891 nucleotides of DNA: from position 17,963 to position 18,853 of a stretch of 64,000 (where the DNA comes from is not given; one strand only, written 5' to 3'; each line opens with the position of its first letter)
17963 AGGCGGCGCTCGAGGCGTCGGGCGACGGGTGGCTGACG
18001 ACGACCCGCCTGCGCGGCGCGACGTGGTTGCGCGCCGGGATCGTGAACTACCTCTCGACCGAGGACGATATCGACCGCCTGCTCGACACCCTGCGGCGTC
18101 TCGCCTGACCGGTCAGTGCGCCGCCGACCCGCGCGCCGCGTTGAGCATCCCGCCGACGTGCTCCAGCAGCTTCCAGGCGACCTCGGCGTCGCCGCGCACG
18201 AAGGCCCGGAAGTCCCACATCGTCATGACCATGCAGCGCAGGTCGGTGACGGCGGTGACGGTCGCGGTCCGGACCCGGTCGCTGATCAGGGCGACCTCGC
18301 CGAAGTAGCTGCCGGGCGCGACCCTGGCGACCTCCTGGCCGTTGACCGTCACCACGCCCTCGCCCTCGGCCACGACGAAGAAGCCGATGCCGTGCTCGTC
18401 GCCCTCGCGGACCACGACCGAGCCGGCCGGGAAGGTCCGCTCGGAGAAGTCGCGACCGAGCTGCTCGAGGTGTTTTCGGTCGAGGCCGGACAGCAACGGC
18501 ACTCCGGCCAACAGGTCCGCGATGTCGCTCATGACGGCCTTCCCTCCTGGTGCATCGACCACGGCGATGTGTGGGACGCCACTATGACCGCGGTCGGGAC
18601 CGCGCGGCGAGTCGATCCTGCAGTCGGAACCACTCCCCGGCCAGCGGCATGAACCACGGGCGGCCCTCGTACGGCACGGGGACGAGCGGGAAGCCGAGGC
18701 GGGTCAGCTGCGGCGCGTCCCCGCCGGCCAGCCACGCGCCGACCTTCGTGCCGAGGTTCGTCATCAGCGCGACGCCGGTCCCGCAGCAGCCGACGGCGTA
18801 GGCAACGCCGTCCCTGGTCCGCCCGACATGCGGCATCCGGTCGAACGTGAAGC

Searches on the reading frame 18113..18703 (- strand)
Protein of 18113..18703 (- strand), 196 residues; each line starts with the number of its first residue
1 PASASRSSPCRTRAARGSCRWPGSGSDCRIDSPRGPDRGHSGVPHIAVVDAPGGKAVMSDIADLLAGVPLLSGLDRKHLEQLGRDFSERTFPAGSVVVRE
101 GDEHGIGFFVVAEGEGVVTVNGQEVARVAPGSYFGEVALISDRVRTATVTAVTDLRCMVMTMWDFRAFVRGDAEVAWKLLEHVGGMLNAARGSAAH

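Call 67: search_protein_families(library=pfam, proteins=[window:18113-18703:-], max_evalue=0.001)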
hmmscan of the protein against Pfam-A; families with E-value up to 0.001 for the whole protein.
window:18113-18703:- (196 aa): 1 family
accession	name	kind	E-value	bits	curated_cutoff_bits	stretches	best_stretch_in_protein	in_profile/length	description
PF00027.35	cNMP_binding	-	1.6e-16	60.4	27.5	1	89-170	2-87/89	Cyclic nucleotide-binding domain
